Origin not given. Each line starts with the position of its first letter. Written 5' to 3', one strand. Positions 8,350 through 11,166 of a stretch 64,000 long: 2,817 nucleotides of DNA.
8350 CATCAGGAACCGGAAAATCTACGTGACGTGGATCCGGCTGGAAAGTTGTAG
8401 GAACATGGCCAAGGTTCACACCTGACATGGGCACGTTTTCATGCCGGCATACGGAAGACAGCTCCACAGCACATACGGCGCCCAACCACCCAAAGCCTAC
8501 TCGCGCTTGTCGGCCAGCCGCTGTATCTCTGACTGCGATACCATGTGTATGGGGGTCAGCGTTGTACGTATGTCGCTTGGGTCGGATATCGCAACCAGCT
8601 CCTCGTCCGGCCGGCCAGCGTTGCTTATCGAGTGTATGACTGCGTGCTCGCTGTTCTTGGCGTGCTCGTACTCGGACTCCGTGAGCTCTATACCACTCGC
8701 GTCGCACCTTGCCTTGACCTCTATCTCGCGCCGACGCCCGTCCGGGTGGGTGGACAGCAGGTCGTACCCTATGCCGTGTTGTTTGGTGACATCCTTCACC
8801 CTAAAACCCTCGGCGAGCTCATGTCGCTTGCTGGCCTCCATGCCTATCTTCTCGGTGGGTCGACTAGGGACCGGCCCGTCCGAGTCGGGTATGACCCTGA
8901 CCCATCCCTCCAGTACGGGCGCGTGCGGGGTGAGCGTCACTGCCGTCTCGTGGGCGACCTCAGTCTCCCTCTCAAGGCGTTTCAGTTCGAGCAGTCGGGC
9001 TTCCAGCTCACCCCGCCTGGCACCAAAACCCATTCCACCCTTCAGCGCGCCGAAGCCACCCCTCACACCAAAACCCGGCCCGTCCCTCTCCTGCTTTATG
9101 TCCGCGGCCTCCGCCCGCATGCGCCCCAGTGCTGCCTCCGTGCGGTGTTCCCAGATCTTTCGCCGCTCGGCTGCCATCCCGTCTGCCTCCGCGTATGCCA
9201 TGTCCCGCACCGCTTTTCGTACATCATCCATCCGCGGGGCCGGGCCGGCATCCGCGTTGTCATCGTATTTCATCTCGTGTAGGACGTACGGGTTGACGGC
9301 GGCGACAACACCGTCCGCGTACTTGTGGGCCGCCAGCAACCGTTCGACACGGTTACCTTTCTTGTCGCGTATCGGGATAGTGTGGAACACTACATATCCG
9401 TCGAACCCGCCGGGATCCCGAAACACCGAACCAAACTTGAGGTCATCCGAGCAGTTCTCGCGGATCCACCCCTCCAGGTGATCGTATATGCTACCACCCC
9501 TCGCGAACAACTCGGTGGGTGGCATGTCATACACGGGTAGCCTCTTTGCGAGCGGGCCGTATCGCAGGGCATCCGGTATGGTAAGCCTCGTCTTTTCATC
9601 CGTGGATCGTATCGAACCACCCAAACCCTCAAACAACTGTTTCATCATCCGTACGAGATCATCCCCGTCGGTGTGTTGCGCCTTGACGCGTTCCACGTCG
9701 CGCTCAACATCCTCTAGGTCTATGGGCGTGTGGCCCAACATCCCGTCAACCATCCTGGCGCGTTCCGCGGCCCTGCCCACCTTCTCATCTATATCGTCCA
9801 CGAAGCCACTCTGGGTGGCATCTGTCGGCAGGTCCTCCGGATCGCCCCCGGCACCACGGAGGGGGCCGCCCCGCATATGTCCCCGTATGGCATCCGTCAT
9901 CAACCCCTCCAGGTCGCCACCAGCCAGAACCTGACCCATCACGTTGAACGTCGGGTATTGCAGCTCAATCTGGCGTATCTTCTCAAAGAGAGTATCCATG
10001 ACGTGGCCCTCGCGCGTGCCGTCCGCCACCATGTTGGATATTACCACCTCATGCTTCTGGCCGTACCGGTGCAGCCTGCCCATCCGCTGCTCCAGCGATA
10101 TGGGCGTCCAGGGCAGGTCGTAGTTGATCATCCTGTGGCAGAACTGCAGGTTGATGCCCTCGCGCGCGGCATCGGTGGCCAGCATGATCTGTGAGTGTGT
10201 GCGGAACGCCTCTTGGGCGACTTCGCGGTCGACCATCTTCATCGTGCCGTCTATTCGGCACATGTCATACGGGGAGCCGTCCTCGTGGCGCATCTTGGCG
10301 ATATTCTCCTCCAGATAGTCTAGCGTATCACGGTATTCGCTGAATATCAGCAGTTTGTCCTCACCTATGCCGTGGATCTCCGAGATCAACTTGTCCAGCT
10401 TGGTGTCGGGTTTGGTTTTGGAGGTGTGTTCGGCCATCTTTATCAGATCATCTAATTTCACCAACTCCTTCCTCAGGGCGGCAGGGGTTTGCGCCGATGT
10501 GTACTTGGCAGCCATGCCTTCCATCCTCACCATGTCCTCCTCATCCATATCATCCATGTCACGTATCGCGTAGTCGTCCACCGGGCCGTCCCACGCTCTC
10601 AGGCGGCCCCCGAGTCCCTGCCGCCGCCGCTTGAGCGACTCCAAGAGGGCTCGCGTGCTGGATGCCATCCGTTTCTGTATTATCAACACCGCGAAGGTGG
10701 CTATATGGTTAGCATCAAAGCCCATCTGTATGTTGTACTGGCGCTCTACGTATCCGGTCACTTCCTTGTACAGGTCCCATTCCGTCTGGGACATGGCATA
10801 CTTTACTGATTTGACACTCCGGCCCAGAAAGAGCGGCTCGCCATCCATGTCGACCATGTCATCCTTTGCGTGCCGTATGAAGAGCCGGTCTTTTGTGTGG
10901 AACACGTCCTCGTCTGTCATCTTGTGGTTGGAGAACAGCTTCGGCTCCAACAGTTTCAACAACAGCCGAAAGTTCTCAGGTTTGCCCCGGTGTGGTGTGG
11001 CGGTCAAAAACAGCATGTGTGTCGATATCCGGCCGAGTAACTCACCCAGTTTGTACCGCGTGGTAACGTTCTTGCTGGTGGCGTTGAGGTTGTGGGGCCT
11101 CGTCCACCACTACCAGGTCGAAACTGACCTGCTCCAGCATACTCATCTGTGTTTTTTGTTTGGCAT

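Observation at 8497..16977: Helicase(SNF2+DUF3883-like nuclease) / DUF499 ATPase / DUF1156 methyltransferase module in an archaeal accessory island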

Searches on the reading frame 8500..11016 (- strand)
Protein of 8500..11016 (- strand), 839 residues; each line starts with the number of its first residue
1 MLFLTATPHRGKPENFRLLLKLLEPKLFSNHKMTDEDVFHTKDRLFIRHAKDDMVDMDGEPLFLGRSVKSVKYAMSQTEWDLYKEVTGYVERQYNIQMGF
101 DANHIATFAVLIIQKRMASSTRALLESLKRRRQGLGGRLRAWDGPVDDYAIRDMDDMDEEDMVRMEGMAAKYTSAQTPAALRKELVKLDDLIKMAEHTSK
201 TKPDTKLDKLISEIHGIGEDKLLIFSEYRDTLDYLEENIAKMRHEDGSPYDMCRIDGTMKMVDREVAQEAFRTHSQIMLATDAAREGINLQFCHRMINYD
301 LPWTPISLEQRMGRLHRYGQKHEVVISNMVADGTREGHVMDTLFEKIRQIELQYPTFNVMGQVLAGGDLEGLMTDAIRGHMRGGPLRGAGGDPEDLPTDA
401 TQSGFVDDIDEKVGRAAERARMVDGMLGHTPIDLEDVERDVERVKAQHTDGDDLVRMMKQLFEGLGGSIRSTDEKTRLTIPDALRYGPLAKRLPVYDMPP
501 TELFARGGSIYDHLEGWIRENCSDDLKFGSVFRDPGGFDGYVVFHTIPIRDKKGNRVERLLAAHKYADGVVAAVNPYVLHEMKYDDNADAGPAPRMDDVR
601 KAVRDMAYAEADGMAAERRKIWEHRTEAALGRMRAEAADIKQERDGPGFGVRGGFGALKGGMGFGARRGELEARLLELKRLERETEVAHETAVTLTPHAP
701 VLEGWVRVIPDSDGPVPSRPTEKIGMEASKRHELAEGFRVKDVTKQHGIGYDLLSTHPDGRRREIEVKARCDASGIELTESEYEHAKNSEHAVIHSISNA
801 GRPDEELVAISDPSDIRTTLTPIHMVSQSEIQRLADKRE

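Call 75: predict_structure(alignment_id=A3)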
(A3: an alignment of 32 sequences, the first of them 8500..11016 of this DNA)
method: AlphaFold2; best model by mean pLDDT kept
length: 839 residues; sequences in the alignment: 32
mean_pLDDT: 76.0   pTM: 0.46
mean pLDDT of the five models: 76.0, 73.4, 72.2, 71.6, 71.5
residues with pLDDT >= 90: 233; 70-90: 360; 50-70: 131; < 50: 115
segments of 3 or more residues with pLDDT < 50: 1-12, 20-28, 42-53, 355-357, 361-366, 380-409, 420-432, 648-664, 713-718
pLDDT, mean of each block of 10 residues (from residue 1): 33 48 48 57 42 53 71 89 90 72 68 84 89 90 69 63 82 84 93 91 82 89 89 91 89 90 90 92 72 85 67 57 83 80 71 52 51 58 31 33 38 52 43 58 71 87 91 88 90 91 86 88 77 86 92 86 89 87 81 86 91 86 75 77 61 34 60 85 87 90 89 49 88 93 86 93 94 86 93 92 83 91 87 76
secondary structure, 60 per line:
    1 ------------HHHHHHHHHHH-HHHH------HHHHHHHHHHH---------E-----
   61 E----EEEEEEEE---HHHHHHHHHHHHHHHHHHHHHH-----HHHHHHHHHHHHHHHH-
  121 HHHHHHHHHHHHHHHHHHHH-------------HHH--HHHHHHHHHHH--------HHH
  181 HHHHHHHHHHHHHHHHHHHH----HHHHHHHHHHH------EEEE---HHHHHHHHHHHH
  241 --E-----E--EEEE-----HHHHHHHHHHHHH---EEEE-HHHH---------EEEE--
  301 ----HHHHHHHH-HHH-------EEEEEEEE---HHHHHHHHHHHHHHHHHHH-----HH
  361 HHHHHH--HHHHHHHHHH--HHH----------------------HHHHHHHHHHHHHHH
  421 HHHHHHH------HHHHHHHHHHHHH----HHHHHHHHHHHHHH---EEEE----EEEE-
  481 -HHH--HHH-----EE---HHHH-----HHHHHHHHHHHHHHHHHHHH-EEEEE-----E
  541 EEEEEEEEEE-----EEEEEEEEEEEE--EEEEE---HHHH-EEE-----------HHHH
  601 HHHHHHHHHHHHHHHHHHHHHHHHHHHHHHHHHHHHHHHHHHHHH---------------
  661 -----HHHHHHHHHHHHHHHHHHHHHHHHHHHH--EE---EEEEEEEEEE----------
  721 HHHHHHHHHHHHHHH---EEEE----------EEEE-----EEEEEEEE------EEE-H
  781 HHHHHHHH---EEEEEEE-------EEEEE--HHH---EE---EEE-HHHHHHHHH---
elements in order (helices of 4 or more, strands of 3 or more residues): H13-23 H25-28 H35-45 E66-73 H77-98 H104-119 H121-140 H159-169 H178-200 H205-215 E222-225 H229-240 E252-255 H261-273 E277-280 H282-285 E295-298 H305-312 E324-331 H335-353 H359-366 H369-378 H406-427 H434-446 H451-464 E468-471 E476-479 H500-503 H509-528 E530-534 E540-550 E556-567 E570-574 H578-581 E583-585 H597-645 H666-693 E701-710 H721-735 E739-742 E753-756 E762-769 E776-778 H780-788 E792-798 E806-810 E824-826 H828-836

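Call 80: fold_search(model_id=the predicted structure, library=pdb)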
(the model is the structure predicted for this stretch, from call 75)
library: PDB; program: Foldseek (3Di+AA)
matches with E <= 10: 987; with E <= 0.001: 416
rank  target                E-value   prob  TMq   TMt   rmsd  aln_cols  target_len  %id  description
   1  8so8                  2.9e-16  1.00  0.23  0.22  18.4       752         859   14  Crystal structure of an N-terminally truncated variant of Escherichia coli RapA (released 2024-07-03)
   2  8spg                  1.4e-15  1.00  0.23  0.23  19.5       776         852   13  Crystal structure of N-terminally truncated Escherichia coli RapA in complex with MgADP (released 2024-07-03)
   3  6bog_A                1.3e-14  1.00  0.21  0.19  18.8       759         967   13  Crystal structure of RapA, a Swi2/Snf2 protein that recycles RNA polymerase during transcription (released 2017-12-13)
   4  8t0l_F                1.7e-13  1.00  0.31  0.28  14.3       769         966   13  E. coli Sw2/Snf2 ATPase RapA bound to both ADP-AlF3 and reconstituted E. coli RNA polymerase post-termination complex  (released 2025-04-02)
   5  5gn1_B                2.0e-10  1.00  0.19  0.49  10.5       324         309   19  Crystal structure of the C-terminal part of Fun30 ATPase domain (released 2017-01-11)
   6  9n6h_K                2.8e-10  1.00  0.23  0.24  19.1       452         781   16  2.54 A S.cerevisiae Chd1[L886G/L889G/L891G]-nucleosome 1:1 complex (released 2025-06-11)
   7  5gn1_C                4.5e-10  1.00  0.19  0.49  11.6       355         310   17  Crystal structure of the C-terminal part of Fun30 ATPase domain (released 2017-01-11)
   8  5jxt_L                4.5e-10  1.00  0.21  0.52  23.9       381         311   20  Crystal structure of MtISWI bound with histone H4 tail (released 2016-12-07)
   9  5gn1_D                5.0e-10  1.00  0.19  0.47  10.2       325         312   17  Crystal structure of the C-terminal part of Fun30 ATPase domain (released 2017-01-11)
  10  5jxt_E                8.4e-10  1.00  0.21  0.50  23.7       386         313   20  Crystal structure of MtISWI bound with histone H4 tail (released 2016-12-07)
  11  5jxt_G                1.1e-09  1.00  0.20  0.51  23.1       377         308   20  Crystal structure of MtISWI bound with histone H4 tail (released 2016-12-07)
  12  5jxt_I                1.2e-09  1.00  0.18  0.46  23.0       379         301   21  Crystal structure of MtISWI bound with histone H4 tail (released 2016-12-07)
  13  5jxt_M                1.3e-09  1.00  0.20  0.48  23.3       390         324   20  Crystal structure of MtISWI bound with histone H4 tail (released 2016-12-07)
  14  5jxt_P                1.8e-09  1.00  0.18  0.44  23.1       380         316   22  Crystal structure of MtISWI bound with histone H4 tail (released 2016-12-07)
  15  5jxt_O                2.3e-09  1.00  0.20  0.47  23.6       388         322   21  Crystal structure of MtISWI bound with histone H4 tail (released 2016-12-07)
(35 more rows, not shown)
